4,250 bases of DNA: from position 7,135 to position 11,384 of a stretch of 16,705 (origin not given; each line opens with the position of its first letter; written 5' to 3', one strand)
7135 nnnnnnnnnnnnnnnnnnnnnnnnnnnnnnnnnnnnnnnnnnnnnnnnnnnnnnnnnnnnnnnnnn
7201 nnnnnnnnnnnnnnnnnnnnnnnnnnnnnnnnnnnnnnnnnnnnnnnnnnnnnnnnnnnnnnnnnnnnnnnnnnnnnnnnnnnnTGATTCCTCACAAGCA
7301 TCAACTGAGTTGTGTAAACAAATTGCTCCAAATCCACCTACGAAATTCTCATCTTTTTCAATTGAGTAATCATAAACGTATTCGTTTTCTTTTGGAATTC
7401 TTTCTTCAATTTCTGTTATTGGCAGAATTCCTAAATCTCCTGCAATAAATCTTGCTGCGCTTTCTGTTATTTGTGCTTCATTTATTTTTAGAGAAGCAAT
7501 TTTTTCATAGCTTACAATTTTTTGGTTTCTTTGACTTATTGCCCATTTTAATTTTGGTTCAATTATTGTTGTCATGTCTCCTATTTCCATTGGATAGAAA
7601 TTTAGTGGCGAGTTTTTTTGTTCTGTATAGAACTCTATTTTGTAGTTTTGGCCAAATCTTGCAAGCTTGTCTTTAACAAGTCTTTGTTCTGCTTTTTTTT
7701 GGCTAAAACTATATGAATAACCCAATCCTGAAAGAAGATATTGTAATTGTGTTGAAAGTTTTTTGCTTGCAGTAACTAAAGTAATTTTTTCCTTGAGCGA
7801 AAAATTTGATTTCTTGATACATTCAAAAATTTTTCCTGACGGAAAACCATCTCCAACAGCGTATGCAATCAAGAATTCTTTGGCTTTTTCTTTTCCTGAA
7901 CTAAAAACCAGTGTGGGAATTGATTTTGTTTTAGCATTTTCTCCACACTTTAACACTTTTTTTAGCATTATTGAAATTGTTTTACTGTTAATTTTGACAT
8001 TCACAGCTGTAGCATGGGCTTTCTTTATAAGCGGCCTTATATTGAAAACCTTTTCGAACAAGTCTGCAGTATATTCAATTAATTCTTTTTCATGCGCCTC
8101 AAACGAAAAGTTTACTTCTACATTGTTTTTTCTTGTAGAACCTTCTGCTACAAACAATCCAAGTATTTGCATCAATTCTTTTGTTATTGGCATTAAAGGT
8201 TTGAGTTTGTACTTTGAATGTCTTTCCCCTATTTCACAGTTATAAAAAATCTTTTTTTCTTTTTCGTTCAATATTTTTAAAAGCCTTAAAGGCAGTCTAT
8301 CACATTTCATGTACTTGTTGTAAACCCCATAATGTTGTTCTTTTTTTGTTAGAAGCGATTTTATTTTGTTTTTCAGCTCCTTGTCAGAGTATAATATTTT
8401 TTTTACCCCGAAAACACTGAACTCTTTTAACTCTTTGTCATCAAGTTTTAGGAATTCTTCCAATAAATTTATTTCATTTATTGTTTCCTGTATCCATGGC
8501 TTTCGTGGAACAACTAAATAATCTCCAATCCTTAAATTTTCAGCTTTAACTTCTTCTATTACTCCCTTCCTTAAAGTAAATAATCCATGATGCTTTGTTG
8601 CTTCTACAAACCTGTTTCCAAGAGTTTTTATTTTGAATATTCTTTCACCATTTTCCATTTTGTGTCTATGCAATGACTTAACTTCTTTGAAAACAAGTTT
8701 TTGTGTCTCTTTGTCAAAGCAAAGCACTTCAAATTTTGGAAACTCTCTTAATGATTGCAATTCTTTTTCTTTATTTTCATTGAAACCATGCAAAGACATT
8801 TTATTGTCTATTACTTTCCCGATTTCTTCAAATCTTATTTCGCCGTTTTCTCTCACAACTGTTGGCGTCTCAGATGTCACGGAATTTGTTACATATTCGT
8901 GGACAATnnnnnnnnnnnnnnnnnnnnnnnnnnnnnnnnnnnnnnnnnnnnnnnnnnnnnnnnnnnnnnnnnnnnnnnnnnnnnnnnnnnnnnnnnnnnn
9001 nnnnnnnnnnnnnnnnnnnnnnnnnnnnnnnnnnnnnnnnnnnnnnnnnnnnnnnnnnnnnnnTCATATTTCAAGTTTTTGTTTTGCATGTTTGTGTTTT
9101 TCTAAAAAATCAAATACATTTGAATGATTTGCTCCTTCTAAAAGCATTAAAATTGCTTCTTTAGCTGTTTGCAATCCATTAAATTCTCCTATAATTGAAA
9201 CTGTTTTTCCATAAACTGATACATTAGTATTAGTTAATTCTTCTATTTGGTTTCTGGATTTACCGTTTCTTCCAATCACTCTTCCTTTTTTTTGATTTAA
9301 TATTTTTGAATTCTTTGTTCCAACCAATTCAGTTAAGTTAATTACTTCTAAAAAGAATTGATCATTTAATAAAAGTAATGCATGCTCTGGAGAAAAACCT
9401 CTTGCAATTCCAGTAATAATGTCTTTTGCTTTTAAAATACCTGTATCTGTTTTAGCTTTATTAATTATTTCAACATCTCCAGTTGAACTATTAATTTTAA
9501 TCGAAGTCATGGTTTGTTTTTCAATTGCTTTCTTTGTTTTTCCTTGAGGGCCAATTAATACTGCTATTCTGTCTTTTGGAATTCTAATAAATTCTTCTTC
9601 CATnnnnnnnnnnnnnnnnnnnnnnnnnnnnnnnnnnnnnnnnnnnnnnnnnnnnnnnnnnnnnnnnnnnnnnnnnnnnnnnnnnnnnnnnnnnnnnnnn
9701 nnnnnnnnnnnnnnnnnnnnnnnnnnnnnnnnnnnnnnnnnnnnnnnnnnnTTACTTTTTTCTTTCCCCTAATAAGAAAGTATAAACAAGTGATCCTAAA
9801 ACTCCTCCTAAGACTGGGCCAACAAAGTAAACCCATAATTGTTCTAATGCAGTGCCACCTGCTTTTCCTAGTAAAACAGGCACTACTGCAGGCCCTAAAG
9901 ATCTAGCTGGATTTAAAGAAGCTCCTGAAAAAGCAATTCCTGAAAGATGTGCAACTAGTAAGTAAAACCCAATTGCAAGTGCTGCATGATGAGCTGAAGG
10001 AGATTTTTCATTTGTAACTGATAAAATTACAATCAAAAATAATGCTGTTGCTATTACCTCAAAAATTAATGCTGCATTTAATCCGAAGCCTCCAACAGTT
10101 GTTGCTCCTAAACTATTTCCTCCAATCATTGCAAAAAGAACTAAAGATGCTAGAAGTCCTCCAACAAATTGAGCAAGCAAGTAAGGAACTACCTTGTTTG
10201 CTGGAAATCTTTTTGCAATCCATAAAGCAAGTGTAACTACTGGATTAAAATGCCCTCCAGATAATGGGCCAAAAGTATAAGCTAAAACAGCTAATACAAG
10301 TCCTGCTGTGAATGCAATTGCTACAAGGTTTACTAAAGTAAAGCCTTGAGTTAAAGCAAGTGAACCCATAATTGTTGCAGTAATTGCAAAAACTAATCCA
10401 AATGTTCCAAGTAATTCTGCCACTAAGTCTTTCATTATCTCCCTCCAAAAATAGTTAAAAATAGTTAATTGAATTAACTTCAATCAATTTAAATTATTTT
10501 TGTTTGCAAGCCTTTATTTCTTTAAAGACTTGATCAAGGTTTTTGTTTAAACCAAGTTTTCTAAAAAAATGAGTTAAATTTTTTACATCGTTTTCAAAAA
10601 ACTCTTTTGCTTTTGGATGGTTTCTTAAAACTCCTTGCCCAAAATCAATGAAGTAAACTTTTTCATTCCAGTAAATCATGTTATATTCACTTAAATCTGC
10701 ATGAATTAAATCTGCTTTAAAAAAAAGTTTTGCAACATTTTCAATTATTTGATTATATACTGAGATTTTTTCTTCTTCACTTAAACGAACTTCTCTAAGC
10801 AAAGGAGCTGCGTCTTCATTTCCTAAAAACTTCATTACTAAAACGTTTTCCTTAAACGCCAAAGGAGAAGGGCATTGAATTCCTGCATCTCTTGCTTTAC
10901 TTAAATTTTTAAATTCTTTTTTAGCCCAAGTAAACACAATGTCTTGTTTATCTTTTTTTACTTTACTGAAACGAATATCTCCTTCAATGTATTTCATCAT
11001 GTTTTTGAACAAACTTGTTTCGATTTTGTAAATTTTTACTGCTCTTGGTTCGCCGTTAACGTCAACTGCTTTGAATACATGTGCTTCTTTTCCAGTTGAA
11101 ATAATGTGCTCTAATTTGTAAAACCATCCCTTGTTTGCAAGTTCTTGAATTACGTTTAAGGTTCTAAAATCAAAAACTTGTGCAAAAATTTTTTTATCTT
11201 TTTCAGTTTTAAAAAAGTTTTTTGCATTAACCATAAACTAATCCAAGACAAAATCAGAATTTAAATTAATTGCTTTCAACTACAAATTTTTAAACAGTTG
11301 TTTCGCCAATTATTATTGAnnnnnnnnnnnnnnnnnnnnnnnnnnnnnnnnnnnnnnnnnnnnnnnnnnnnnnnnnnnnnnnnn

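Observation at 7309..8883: Large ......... intein inserted in the N-box of the topoisomerase VI B ATPase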

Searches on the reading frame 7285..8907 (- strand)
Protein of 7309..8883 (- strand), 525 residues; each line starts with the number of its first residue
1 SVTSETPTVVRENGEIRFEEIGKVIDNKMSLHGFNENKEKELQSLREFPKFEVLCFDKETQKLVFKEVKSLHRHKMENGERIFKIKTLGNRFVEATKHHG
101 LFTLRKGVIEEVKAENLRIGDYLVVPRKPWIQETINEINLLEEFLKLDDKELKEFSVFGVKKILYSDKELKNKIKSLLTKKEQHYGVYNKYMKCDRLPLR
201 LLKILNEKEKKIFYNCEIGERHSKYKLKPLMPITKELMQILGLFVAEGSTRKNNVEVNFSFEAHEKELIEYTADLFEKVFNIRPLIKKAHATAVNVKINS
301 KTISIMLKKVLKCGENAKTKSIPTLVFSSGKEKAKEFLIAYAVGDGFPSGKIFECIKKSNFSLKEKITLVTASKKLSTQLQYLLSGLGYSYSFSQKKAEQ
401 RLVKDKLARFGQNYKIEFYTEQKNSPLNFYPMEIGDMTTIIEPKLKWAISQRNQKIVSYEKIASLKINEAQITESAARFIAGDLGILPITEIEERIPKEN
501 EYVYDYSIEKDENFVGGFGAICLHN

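Call 4: search_protein_families(library=pfam, proteins=[window:7309-8883:-], max_evalue=0.1)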
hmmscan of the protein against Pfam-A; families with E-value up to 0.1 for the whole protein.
window:7309-8883:- (525 aa): 2 families
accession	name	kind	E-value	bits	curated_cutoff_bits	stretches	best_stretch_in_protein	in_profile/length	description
PF14890.11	Intein_splicing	-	2.7e-18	66.7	35.8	1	38-525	8-155/155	Intein splicing domain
PF14528.11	LAGLIDADG_3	-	7.4e-07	29.8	22.5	2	236-289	3-55/82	LAGLIDADG-like domain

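Call 5: search_protein_families(library=ncbifam, proteins=[window:7309-8883:-], max_evalue=0.1)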
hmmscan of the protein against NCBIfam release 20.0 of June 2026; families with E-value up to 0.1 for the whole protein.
window:7309-8883:- (525 aa): 8 families
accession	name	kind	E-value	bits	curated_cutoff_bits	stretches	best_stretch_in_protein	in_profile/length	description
NF011303.0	PRK14715.1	equivalog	4.5e-29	100.2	1585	1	50-394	939-1263/1627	DNA-directed DNA polymerase II large subunit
NF011491.0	PRK14898.1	equivalog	1.1e-21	76.7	783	1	3-396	78-402/860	DNA-directed RNA polymerase subunit A''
NF045703.1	rSAM_Tes_intein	exception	5.5e-17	60.9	1700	1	49-389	202-508/1040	tetraether lipid synthase Tes, intein-containing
NF011287.0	PRK14698.1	equivalog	4.5e-07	28.3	1238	1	222-399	378-539/1017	V-type ATP synthase subunit A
NF011302.0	PRK14714.1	equivalog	1.2e-05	23.1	1791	1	4-132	935-1059/1350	DNA-directed DNA polymerase II large subunit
TIGR01445.1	intein_Nterm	domain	0.00017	22.5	24.5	1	2-103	2-83/83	intein N-terminal splicing region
TIGR01443.1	intein_Cterm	domain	0.00027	21.1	15.6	1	502-525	1-23/24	intein C-terminal splicing region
NF038098.1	GyrA_w_intein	exception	0.005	14.8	1850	1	238-402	240-396/1232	intein-containing DNA gyrase subunit A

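Call 31: find_related_loci(query=A1, collection=genome_contigs, flank=4000)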
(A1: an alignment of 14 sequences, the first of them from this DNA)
Query A1 (541 aa) in genome_contigs; peptide patterns used: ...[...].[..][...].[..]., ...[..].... (x = any residue, [..] = any of these).
587 stretches matched a pattern; 552 encode a relative of the query (tblastn E <= 1e-3); the best 80 are kept; 80 distinct loci.
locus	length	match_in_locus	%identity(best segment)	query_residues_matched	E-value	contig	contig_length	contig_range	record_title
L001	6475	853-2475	62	1-541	0e+0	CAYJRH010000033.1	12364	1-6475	MAG TPA_asm: uncultured archaeon isolate ERP125453_co1_38 genome assembly, contig: NODE_5704_length_12364_cov_29.702088,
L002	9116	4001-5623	65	1-541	0e+0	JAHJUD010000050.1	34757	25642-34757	MAG: Candidatus Micrarchaeota archaeon isolate OS_PC_MetaG.mb.82 OS_PC_MetaG.mb.82_k141_178394, whole genome shotgun seq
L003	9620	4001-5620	63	1-541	0e+0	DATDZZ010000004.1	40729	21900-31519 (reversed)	MAG TPA_asm: archaeon isolate SMAG_U8205 k141_3828, whole genome shotgun sequence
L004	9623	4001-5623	61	1-541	0e+0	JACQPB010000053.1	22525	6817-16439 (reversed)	MAG: Candidatus Iainarchaeum archaeon isolate NC_groundwater_1296_Ag_S-0.2um_52_80 S_p2_S4_coassembly_k141_4005436, whol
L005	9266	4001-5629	57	1-541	0e+0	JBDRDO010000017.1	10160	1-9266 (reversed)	MAG: Candidatus Iainarchaeum archaeon isolate MEGAHIT-group-1.256 k141_12442608, whole genome shotgun sequence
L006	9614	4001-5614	53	1-541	0e+0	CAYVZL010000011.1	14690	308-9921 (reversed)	MAG TPA_asm: Candidatus Micrarchaeota archaeon isolate binchicken_co266_294 genome assembly, contig: NODE_6953_length_14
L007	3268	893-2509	54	1-541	0e+0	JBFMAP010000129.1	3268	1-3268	MAG: Candidatus Micrarchaeota archaeon isolate MAG141 MAG141_129, whole genome shotgun sequence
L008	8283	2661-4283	51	1-541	0e+0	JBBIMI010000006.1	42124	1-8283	MAG: Candidatus Micrarchaeota archaeon isolate TCS170221_bin_229 NODE_687_length_42124_cov_3.65612, whole genome shotgun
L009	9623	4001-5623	49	1-541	3e-180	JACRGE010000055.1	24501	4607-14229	MAG: Candidatus Micrarchaeota archaeon isolate NC_groundwater_1743_Pr3_B-0.1um_46_10 SR-2_scaffold_141_1892126, whole ge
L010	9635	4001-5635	48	1-541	3e-162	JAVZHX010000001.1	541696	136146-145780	MAG: Candidatus Micrarchaeia archaeon isolate DRTY-6_201901_bins_19 DRTY-6_201901_bins_19_scaffold_1, whole genome shotg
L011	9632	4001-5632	45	1-541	7e-159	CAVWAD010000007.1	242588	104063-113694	MAG: uncultured archaeon isolate MFD03726.bin.2.73 genome assembly, contig: contig_52838, whole genome shotgun sequence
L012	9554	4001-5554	40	2-539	9e-117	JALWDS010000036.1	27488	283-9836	MAG: Archaeoglobaceae archaeon isolate T11_maxbin2_scaf2bin.312 T11_NODE_493_length_27488_cov_54.996601, whole genome sh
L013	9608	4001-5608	41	1-541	3e-115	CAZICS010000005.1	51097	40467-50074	MAG TPA_asm: uncultured archaeon isolate binchicken_co6_512 genome assembly, contig: NODE_367_length_51097_cov_20.018083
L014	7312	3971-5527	40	2-541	4e-113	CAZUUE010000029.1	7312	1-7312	MAG TPA_asm: uncultured archaeon isolate SRP141559_co2_15 genome assembly, contig: NODE_949_length_7312_cov_19.075513, w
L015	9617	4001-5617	40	1-541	1e-110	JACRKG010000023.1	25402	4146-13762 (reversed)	MAG: Candidatus Woesearchaeota archaeon isolate NC_groundwater_1849_Pr3_B-0.1um_32_19 SR-2_scaffold_141_1018229, whole g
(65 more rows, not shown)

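Call 39: predict_structure(alignment_id=A1)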
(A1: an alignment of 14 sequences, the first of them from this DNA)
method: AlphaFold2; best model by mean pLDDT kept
length: 541 residues; sequences in the alignment: 14
mean_pLDDT: 89.8   pTM: 0.90
mean pLDDT of the five models: 89.8, 89.0, 88.9, 88.3, 87.8
residues with pLDDT >= 90: 361; 70-90: 162; 50-70: 12; < 50: 6
segments of 3 or more residues with pLDDT < 50: 536-541
pLDDT, mean of each block of 10 residues (from residue 1): 67 95 92 95 81 91 92 92 87 96 92 90 94 95 94 91 91 89 87 74 89 93 92 91 97 92 91 94 95 91 94 94 92 95 97 91 89 93 96 95 92 89 94 90 81 87 89 74 89 96 92 83 94 60 35
secondary structure, 60 per line:
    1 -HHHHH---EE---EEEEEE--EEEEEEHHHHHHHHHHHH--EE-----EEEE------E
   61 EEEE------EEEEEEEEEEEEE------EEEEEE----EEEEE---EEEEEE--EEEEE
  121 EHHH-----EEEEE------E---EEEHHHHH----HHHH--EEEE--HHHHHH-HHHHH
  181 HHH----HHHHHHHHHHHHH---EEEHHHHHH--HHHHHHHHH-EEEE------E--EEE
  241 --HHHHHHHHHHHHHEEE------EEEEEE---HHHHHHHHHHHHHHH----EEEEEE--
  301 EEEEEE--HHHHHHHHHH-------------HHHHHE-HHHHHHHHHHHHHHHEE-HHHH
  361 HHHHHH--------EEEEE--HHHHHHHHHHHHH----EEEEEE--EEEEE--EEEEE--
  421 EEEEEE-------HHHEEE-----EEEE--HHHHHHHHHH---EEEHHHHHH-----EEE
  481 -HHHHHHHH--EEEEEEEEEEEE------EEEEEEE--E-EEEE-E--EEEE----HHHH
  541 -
elements in order: H2-6 E15-20 E23-28 H29-40 E50-53 E60-64 E71-83 E90-95 E100-104 E108-113 E116-121 E130-134 E145-147 H148-152 H157-160 E163-166 H169-174 H176-183 H188-200 E204-206 H207-212 H215-223 E225-228 E238-240 H243-255 E256-258 E265-270 H274-288 E293-298 E301-306 H309-318 H332-336 H339-353 H357-366 E375-379 H382-394 E399-404 E407-411 E414-418 E421-426 E437-439 E445-448 H451-460 E464-466 H467-472 E478-480 H482-489 E492-503 E510-516 E521-524 E529-532 H537-540

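Call 43: fold_search(model_id=the predicted structure, library=pdb)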
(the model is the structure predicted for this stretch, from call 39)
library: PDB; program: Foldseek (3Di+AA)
matches with E <= 10: 569; with E <= 0.001: 75
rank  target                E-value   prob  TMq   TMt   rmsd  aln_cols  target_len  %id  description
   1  2cw7                  2.0e-37  1.00  0.72  0.73   5.9       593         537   22  Crystal structure of intein homing endonuclease II (released 2006-04-18)
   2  7qss                  3.5e-26  1.00  0.63  0.78   5.4       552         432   17  Crystal structure of homing endonuclease-associated TliVMA intein (C1A) (released 2022-03-30)
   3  7qsu                  7.1e-24  1.00  0.57  0.82   7.1       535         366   16  Crystal structure of homing endonuclease-associated TliVMA intein (C1A, d333-339) (released 2022-03-30)
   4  1dq3                  1.4e-22  1.00  0.54  0.63   9.1       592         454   15  CRYSTAL STRUCTURE OF AN ARCHAEAL INTEIN-ENCODED HOMING ENDONUCLEASE PI-PFUI (released 2000-07-05)
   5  7qst                  3.6e-22  1.00  0.56  0.80   4.5       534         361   17  Crystal structure of homing endonuclease-associated PhoVMA intein (C1A) (released 2022-03-30)
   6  5o9i_A                6.9e-11  1.00  0.22  0.66   1.9       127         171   30  Crystal structure of transcription factor IIB Mvu mini-intein (released 2017-11-01)
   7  5o9i_B                1.0e-10  1.00  0.22  0.65   1.5       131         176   27  Crystal structure of transcription factor IIB Mvu mini-intein (released 2017-11-01)
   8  1vde_B                2.2e-10  1.00  0.37  0.45  26.4       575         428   15  PI-SCEI, A HOMING ENDONUCLEASE WITH PROTEIN SPLICING ACTIVITY (released 1998-04-08)
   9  1ef0_A                3.2e-10  1.00  0.38  0.46  26.2       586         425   12  CRYSTAL STRUCTURE OF PI-SCEI MINIPRECURSOR (released 2000-06-07)
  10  1jva_B                3.6e-10  1.00  0.38  0.46  26.1       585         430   14  CRYSTAL STRUCTURE OF THE VMA1-DERIVED ENDONUCLEASE BEARING THE N AND C EXTEIN PROPEPTIDES (released 2002-08-29)
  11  1vde_A                7.1e-10  1.00  0.38  0.47  26.5       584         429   12  PI-SCEI, A HOMING ENDONUCLEASE WITH PROTEIN SPLICING ACTIVITY (released 1998-04-08)
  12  5o9j_A                1.2e-09  1.00  0.20  0.53   3.6       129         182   27  Crystal structure of transcription factor IIB Mja mini-intein (released 2017-11-01)
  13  1lws_A                1.8e-09  1.00  0.37  0.45  25.8       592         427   12  Crystal structure of the intein homing endonuclease PI-SceI bound to its recognition sequence (released 2002-09-27)
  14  5o9j_B                2.0e-09  1.00  0.20  0.53   3.5       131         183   27  Crystal structure of transcription factor IIB Mja mini-intein (released 2017-11-01)
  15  1jva_A                2.0e-09  1.00  0.37  0.45  26.3       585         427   14  CRYSTAL STRUCTURE OF THE VMA1-DERIVED ENDONUCLEASE BEARING THE N AND C EXTEIN PROPEPTIDES (released 2002-08-29)
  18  4e2t_B                3.5e-08  1.00  0.21  0.65   1.9       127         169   16  Crystal Structures of RadA intein from Pyrococcus horikoshii (released 2012-05-16)
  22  4e2t_A                5.8e-08  1.00  0.21  0.63   1.9       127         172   16  Crystal Structures of RadA intein from Pyrococcus horikoshii (released 2012-05-16)
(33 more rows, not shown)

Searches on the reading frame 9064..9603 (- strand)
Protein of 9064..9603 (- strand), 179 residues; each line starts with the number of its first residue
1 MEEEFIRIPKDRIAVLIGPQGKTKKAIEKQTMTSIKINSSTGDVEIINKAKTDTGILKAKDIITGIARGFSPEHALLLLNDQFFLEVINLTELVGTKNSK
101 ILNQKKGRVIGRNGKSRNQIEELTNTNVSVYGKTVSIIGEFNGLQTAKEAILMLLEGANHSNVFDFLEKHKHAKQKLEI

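Call 6: search_protein_families(library=pfam, proteins=[window:9064-9603:-], max_evalue=0.001)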
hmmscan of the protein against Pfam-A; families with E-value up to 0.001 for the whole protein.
window:9064-9603:- (179 aa): 6 families
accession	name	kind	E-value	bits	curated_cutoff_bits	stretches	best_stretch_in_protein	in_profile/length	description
PF21800.4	KH_KRR1_2nd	-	7.4e-16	58.4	27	1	84-154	2-70/91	KRR1 small subunit processome component, second KH domain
PF00013.35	KH_1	-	8.2e-16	58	21.5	2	103-152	8-65/66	KH domain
PF22891.2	KH_PNO1_2nd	-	2.3e-09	37.7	27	1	94-167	10-83/90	Eukaryotic type KH-domain (KH-domain type I) (327.11.2)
PF22675.2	KH-I_KHDC4-BBP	-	1e-06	28.9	30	0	106-162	8-63/76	KHDC4/BBP-like, KH-domain type I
PF13083.13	KH_KhpA-B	-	0.00025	21.3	32.1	0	6-40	33-65/73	KhpA/KhpB, KH domain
PF07650.23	KH_2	-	0.00053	20.2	22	0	103-137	33-68/78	KH domain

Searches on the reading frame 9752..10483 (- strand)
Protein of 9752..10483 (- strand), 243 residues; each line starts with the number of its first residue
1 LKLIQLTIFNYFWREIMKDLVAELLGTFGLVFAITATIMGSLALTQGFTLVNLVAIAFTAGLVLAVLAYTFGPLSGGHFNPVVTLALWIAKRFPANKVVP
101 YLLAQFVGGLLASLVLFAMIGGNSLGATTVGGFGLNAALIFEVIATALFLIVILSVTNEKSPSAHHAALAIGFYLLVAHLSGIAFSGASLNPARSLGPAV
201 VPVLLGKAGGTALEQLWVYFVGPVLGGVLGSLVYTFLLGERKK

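Call 6: search_protein_families(library=pfam, proteins=[window:9752-10483:-], max_evalue=0.001)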
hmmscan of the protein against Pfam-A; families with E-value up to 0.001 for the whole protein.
window:9752-10483:- (243 aa): 1 family
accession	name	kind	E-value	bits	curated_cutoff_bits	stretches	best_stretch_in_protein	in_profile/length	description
PF00230.25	MIP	-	2.6e-47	161.9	25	1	16-234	7-222/222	Major intrinsic protein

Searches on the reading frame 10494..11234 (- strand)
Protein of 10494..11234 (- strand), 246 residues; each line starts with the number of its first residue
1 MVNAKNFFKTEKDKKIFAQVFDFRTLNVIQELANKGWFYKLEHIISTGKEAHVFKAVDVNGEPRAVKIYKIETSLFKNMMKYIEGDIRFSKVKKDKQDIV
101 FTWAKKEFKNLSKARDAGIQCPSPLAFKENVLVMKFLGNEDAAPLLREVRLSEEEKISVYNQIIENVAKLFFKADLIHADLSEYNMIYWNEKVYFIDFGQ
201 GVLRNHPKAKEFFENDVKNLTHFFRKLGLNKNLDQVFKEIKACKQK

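Call 6: search_protein_families(library=pfam, proteins=[window:10494-11234:-], max_evalue=0.001)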
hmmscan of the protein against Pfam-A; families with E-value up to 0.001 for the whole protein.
window:10494-11234:- (246 aa): 3 families
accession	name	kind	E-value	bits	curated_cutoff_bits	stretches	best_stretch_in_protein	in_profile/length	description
PF01163.29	RIO1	-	2.6e-57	193.9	22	1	53-230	2-180/187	RIO domain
PF00069.31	Pkinase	-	7.4e-06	26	31.7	1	39-206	1-150/263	Protein kinase domain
PF03109.22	ABC1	-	0.00014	21.6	22.9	0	118-200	129-213/244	ABC1 atypical kinase-like domain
